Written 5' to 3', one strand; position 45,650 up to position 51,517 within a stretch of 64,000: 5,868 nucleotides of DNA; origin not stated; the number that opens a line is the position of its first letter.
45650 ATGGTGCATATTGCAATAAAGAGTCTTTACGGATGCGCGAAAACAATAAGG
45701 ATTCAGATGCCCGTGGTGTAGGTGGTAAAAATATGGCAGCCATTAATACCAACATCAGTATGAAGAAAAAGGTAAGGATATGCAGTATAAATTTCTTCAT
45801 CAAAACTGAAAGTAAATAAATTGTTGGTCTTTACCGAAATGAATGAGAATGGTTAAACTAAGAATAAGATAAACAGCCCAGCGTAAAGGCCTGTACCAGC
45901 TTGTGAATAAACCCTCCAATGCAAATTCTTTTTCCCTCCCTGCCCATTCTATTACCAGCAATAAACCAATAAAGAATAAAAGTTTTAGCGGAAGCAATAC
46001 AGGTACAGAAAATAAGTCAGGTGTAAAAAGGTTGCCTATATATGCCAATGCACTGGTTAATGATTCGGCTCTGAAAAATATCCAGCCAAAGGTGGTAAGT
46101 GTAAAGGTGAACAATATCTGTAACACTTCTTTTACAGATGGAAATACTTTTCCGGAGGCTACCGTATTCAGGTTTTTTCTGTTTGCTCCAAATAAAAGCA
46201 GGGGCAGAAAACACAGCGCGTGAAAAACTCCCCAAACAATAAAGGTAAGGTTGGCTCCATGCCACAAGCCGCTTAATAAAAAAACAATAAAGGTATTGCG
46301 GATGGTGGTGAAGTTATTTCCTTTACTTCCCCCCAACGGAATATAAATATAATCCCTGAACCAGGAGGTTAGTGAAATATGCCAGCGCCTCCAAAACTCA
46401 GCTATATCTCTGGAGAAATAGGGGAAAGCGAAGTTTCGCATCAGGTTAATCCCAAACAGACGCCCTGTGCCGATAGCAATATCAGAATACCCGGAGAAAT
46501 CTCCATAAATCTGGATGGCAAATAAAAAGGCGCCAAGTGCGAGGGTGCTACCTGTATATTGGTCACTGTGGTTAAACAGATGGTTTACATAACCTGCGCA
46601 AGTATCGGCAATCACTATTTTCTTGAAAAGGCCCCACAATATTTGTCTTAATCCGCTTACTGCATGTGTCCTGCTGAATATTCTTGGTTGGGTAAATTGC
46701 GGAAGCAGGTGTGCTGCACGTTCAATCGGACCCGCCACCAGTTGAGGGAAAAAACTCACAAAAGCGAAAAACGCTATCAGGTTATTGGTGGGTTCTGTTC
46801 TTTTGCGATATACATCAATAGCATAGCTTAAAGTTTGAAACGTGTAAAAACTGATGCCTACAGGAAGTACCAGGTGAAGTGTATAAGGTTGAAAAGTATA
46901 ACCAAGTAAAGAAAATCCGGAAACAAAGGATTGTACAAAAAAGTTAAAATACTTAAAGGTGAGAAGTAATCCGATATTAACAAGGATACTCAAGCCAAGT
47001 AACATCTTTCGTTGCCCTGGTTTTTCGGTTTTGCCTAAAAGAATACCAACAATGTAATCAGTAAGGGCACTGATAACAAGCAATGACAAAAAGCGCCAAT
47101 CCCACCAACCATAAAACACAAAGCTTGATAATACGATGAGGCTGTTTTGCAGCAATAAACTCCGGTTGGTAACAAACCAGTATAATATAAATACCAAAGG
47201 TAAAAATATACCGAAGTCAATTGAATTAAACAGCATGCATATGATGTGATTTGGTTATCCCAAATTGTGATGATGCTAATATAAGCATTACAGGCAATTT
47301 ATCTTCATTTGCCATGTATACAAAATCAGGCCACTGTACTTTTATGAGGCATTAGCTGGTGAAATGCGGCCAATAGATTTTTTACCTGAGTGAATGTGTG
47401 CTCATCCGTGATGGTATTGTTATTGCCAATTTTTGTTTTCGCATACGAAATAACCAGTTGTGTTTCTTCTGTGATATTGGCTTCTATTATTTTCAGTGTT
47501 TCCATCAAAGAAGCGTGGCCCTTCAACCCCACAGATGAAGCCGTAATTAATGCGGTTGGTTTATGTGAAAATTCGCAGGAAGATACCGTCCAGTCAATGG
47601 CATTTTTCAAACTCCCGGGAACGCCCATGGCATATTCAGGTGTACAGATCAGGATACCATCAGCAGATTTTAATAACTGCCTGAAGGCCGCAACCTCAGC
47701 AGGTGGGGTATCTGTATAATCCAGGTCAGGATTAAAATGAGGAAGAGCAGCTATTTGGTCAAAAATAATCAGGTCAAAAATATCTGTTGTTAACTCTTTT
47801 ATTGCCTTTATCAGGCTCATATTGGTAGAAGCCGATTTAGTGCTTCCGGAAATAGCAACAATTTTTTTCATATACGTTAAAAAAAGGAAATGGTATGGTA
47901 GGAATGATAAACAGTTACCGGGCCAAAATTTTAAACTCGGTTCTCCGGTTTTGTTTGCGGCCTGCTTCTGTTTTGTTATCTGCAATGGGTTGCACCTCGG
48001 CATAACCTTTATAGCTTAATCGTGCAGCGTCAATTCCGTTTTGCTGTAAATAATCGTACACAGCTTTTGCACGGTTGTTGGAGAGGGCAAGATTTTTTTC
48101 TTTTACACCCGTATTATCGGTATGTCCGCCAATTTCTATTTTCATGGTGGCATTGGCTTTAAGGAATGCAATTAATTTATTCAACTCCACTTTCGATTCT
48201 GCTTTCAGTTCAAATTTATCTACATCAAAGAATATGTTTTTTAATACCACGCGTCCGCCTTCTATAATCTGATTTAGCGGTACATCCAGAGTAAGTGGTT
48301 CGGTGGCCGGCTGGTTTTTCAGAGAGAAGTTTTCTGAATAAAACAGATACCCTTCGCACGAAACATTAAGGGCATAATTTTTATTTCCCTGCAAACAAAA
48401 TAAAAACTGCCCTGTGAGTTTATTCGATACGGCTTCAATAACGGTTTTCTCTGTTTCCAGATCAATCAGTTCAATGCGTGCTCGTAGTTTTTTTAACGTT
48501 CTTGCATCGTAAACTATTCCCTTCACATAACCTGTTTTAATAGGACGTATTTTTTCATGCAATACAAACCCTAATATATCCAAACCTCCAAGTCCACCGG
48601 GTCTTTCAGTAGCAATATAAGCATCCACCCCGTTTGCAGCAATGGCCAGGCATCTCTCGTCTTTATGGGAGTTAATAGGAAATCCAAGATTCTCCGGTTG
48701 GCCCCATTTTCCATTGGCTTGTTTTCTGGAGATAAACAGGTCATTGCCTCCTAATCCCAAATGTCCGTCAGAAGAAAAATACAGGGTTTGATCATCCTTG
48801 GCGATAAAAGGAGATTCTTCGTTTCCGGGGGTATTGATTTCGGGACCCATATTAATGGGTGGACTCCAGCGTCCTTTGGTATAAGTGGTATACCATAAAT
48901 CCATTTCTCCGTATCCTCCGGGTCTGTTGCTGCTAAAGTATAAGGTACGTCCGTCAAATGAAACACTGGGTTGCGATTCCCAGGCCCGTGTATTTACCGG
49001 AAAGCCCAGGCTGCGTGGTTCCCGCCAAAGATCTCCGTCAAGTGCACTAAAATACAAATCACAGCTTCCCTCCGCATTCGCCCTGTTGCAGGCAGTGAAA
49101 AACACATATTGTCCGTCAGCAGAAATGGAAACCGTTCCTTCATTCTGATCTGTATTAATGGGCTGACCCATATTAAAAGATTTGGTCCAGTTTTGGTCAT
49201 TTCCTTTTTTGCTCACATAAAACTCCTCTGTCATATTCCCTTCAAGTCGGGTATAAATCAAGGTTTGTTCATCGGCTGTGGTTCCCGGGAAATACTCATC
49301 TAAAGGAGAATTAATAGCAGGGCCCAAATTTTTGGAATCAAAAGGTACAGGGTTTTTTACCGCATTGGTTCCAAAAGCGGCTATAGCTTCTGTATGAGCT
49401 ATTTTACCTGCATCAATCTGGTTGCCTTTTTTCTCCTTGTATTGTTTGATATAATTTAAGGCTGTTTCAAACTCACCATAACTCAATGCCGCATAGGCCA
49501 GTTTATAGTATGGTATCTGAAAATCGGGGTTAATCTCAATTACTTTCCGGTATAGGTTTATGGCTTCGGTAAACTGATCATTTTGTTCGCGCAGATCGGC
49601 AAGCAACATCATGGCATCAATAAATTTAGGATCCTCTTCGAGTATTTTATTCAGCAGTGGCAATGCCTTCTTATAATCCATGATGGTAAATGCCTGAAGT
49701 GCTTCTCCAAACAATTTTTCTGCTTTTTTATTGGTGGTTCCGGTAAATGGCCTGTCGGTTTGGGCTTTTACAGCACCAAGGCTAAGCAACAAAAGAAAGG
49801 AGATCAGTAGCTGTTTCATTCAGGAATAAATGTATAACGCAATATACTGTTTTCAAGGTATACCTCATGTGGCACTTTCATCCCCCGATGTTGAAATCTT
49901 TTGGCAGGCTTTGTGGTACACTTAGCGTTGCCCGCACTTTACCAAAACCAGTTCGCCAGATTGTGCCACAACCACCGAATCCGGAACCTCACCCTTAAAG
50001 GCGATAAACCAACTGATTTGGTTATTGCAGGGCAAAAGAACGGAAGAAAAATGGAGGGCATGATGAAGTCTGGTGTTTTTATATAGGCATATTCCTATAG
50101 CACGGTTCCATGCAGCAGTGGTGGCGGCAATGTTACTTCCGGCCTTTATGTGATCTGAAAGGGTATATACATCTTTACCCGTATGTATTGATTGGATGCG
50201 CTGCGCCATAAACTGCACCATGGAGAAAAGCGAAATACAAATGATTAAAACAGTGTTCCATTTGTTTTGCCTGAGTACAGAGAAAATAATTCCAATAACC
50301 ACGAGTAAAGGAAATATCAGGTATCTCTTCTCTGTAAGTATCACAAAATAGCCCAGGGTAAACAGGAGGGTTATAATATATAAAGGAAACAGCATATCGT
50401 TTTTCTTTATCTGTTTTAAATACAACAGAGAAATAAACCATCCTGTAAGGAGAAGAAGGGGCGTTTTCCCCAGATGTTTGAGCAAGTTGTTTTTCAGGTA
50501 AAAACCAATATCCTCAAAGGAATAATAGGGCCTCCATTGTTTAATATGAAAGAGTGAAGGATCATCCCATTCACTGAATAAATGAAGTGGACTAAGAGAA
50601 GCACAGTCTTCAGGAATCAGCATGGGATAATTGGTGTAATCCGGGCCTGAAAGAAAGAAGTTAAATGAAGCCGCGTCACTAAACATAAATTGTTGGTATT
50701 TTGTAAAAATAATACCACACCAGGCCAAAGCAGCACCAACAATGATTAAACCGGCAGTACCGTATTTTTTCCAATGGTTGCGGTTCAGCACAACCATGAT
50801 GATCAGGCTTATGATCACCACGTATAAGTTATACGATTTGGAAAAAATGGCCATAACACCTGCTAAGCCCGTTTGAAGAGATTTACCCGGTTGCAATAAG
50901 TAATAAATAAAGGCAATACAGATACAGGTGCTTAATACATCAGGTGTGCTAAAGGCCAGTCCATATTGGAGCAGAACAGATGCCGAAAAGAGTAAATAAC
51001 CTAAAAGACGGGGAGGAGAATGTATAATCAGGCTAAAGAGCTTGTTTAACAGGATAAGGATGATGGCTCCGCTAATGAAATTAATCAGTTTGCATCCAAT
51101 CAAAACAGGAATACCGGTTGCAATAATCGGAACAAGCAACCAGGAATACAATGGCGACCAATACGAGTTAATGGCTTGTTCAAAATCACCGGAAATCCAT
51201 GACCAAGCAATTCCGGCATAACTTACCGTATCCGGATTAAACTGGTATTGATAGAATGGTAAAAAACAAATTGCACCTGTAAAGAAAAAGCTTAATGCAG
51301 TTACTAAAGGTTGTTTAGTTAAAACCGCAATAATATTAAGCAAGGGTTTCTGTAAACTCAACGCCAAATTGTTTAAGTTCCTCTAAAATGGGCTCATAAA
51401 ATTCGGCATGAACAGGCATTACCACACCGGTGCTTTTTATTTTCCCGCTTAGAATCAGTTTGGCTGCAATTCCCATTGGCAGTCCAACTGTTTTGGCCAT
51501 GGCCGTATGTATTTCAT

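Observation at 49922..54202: Paralogous pair of large polytopic membrane proteins bracketing a saccharopine-dehydrogenase-family enzyme, on one strand and translationally coupled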

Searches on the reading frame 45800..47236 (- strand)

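Call 4: search_protein_families(library=pfam, proteins=[window:45800-47236:-], max_evalue=0.1)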
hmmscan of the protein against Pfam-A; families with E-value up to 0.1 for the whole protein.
window:45800-47236:- (478 aa): 3 families
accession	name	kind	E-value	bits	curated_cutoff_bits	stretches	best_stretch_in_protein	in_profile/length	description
PF03062.24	MBOAT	-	8.1e-29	101.4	27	1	152-368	80-316/337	MBOAT, membrane-bound O-acyltransferase family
PF13813.11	MBOAT_2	-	0.0002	22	25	1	277-328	13-66/85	Membrane bound O-acyl transferase family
PF20240.3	DUF6597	-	0.014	15.9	27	0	215-281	35-97/103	Domain of unknown function (DUF6597)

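Call 58: search_protein_families(library=ncbifam, proteins=[window:45800-47236:-], max_evalue=0.001)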
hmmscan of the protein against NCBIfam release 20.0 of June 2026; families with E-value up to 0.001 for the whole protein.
window:45800-47236:- (478 aa): 1 family
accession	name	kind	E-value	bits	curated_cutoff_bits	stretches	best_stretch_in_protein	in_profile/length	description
TIGR04091.1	LTA_dltB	equivalog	1.3e-45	156.3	375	1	39-388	42-376/380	D-alanyl-lipoteichoic acid biosynthesis protein DltB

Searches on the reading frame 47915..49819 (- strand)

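Call 4: search_protein_families(library=pfam, proteins=[window:47915-49819:-], max_evalue=0.1)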
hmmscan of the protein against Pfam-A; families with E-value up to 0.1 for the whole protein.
window:47915-49819:- (634 aa): 22 families
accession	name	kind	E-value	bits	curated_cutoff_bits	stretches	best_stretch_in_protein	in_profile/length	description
PF07676.18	PD40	-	1.5e-25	89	20.9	3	325-363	2-38/38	WD40-like Beta Propeller Repeat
PF00691.25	OmpA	-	1.5e-23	83.4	27.2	1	530-625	1-98/98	OmpA family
PF14559.12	TPR_19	-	1.3e-11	45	25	2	48-87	6-45/68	Tetratricopeptide repeat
PF13431.12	TPR_17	-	1.8e-09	37.6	24.4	2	89-121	1-33/34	Tetratricopeptide repeat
PF13428.12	TPR_14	-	2.6e-07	31.1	23.5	1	69-109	3-43/44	Tetratricopeptide repeat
PF00515.34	TPR_1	-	3.1e-07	30.4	27.8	1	69-100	3-34/34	Tetratricopeptide repeat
PF07719.23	TPR_2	-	2.1e-06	27.9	27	1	68-99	2-33/34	Tetratricopeptide repeat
PF13414.12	TPR_11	-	8.3e-06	25.8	26.8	1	81-110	8-37/42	TPR repeat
PF13432.12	TPR_16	-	2e-05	25.4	32.7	1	48-99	12-63/65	Tetratricopeptide repeat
PF13181.12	TPR_8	-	2.2e-05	24.7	25.7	1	68-99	2-33/34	Tetratricopeptide repeat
PF24575.1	TPR_Slam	-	0.00019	22.2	35.2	1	32-113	14-93/104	Surface lipoprotein assembly modifier, N-terminal TPR repeats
PF25060.1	ARM_TT21_2nd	-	0.00049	20.1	27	0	43-76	232-265/270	Tetratricopeptide repeat protein 21 second ARM domain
PF13174.12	TPR_6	-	0.00056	20.8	26.3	1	68-99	1-32/33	Tetratricopeptide repeat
PF12895.13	ANAPC3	-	0.0006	20.5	27.2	1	48-125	4-80/82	Anaphase-promoting complex, cyclosome, subunit 3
PF13424.12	TPR_12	-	0.0017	18.9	30.1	1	47-96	24-74/77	Tetratricopeptide repeat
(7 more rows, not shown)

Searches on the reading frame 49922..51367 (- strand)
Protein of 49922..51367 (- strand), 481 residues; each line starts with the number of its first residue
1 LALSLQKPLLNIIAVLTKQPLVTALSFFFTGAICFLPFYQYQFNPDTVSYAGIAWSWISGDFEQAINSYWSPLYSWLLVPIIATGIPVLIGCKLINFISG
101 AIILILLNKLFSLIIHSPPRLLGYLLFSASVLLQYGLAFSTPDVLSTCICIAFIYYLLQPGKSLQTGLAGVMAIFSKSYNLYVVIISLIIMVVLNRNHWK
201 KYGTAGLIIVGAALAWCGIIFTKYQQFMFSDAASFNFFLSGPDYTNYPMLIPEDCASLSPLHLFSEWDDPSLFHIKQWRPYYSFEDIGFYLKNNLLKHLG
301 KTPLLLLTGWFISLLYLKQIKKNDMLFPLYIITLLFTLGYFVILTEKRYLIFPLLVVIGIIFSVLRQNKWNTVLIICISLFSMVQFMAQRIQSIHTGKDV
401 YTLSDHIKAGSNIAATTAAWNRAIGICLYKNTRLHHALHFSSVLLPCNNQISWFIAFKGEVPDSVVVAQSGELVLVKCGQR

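Call 4: search_protein_families(library=pfam, proteins=[window:49922-51367:-], max_evalue=0.1)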
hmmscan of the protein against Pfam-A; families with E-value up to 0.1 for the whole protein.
window:49922-51367:- (481 aa): 1 family
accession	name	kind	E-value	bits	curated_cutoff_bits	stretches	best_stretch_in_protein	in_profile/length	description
PF19484.4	DUF6020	-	0.002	17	28.3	1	163-207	301-345/604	Family of unknown function (DUF6020)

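Call 5: search_protein_families(library=ncbifam, proteins=[window:49922-51367:-], max_evalue=0.1)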
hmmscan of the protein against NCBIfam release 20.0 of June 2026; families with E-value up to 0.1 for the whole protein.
window:49922-51367:- (481 aa): 1 family
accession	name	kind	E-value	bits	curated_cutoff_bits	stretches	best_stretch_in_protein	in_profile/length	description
TIGR04370.1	glyco_rpt_poly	subfamily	0.00034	19.7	40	1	309-424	149-267/396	oligosaccharide repeat unit polymerase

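Call 14: find_homologous_proteins(query=window:49922-51367:-)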
Query window:49922-51367:- (481 aa): 6 proteins with E <= 0.001 among 8000 candidates.
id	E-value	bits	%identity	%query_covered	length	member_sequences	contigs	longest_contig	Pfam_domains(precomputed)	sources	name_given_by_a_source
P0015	0.0e+0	1076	100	100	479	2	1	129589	-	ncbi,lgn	-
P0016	1.3e-17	82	31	48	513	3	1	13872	-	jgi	jgi:hypothetical protein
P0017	3.2e-16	77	27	70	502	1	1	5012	-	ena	-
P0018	2.2e-11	61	25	86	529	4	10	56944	-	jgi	jgi:hypothetical protein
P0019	2.5e-9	55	26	63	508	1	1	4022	-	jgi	jgi:hypothetical protein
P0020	2.4e-4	38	26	42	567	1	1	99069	-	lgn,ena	-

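Call 15: find_encoding_contigs(protein=P0015, flank=3000, max_places=3)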
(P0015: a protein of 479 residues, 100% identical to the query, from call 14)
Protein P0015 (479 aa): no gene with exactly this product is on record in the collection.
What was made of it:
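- Tried and rejected: Look-up of the 100% identical memB protein P0015: not on record (call 15), so the source assembly was not identified.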

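Call 55: predict_structure(alignment_id=A3)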
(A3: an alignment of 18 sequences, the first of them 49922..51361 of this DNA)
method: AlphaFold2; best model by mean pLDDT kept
length: 479 residues; sequences in the alignment: 18
mean_pLDDT: 88.2   pTM: 0.90
mean pLDDT of the five models: 88.2, 87.3, 86.7, 85.4, 85.2
residues with pLDDT >= 90: 286; 70-90: 151; 50-70: 41; < 50: 1
segments of 3 or more residues with pLDDT < 50: none
pLDDT, mean of each block of 10 residues (from residue 1): 69 86 94 90 92 93 91 97 95 97 97 90 92 90 97 94 98 93 94 91 97 95 91 87 82 68 86 85 89 73 88 94 94 89 84 94 71 69 67 85 91 92 92 87 79 93 92 82
secondary structure, 60 per line:
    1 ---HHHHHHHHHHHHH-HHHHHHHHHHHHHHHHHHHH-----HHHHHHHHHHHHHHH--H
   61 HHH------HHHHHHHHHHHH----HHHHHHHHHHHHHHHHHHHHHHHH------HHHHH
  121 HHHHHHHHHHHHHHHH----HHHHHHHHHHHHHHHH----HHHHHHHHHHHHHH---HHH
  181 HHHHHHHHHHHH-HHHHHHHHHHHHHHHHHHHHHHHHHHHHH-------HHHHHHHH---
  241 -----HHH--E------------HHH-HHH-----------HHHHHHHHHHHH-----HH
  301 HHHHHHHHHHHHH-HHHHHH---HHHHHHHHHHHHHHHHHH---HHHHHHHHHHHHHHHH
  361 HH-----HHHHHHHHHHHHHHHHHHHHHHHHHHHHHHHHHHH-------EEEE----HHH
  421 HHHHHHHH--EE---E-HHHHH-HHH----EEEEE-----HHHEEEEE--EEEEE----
elements in order: H4-16 H18-37 H43-57 H60-63 H70-81 H86-109 H116-136 H141-156 H161-174 H178-192 H194-222 H230-237 H282-293 H299-313 H315-320 H324-341 H345-362 H368-402 E410-413 H418-428 H438-442 E451-455 E464-468 E471-475
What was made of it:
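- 49922..51367 (-): memB: 473-481-aa GT-C-fold paralog of memA, and the most divergent member of the SDH-adjacent clade. AF2 pLDDT 88.2, pTM 0.90 (call 55).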
